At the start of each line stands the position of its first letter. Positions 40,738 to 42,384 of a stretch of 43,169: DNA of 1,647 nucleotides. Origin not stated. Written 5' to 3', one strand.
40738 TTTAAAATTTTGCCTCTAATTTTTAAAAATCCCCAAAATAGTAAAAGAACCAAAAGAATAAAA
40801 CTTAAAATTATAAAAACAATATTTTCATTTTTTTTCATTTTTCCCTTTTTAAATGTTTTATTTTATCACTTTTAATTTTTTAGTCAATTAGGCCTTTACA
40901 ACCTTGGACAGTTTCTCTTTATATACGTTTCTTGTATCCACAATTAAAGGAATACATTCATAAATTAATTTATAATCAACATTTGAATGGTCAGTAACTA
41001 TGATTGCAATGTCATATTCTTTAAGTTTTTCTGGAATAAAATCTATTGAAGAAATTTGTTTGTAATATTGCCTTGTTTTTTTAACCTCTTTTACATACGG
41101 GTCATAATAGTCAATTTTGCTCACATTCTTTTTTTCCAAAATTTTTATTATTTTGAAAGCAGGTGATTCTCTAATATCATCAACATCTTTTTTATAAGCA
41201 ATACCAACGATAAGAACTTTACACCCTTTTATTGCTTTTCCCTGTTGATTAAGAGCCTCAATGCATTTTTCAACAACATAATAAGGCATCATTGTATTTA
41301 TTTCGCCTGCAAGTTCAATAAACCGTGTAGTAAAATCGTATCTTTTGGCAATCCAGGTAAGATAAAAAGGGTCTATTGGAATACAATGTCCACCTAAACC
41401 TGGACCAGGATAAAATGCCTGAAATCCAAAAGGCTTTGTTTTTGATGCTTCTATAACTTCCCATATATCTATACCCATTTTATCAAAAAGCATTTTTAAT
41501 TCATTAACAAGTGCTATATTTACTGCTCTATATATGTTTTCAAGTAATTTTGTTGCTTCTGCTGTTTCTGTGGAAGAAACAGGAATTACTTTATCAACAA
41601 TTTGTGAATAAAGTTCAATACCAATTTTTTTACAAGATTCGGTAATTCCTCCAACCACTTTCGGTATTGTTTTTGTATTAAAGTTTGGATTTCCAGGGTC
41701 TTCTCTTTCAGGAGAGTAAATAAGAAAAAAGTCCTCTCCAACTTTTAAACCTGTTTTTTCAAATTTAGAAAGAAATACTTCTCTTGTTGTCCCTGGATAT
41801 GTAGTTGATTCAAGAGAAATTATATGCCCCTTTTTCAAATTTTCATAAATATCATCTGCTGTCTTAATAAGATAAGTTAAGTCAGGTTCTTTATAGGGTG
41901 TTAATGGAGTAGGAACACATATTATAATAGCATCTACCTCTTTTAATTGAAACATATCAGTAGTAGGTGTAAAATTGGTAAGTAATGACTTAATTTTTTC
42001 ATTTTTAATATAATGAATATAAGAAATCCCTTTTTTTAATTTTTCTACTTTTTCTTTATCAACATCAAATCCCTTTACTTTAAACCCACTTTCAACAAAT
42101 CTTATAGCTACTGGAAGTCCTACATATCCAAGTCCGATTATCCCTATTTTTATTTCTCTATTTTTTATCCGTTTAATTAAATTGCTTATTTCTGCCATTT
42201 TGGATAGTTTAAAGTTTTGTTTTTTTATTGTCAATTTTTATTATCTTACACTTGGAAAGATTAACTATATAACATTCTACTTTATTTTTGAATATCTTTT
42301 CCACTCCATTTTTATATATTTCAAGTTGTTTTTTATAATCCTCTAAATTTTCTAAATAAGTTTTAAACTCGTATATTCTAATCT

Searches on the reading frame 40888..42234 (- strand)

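Call 76: search_protein_families(library=pfam, proteins=[window:40888-42234:-], max_evalue=0.0001)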
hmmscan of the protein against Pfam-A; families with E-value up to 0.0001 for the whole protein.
window:40888-42234:- (448 aa): 6 families
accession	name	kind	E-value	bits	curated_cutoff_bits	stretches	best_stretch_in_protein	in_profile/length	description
PF03721.20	UDPG_MGDP_dh_N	-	2.9e-43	148.1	27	1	29-203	2-181/187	UDP-glucose/GDP-mannose dehydrogenase family, NAD binding domain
PF00984.24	UDPG_MGDP_dh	-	2.2e-32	111.4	25.4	1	223-314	1-93/94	UDP-glucose/GDP-mannose dehydrogenase family, central domain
PF03720.21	UDPG_MGDP_dh_C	-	2.9e-23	82.7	30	1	341-439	1-102/103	UDP-glucose/GDP-mannose dehydrogenase family, UDP binding domain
PF03446.21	NAD_binding_2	-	3e-11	44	21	1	29-154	1-104/161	NAD binding domain of 6-phosphogluconate dehydrogenase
PF02737.24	3HCDH_N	-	7.9e-08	32.9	22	1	29-108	1-87/180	3-hydroxyacyl-CoA dehydrogenase, NAD binding domain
PF01210.29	NAD_Gly3P_dh_N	-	2e-05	25.1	23.1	0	29-111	1-81/158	NAD-dependent glycerol-3-phosphate dehydrogenase N-terminus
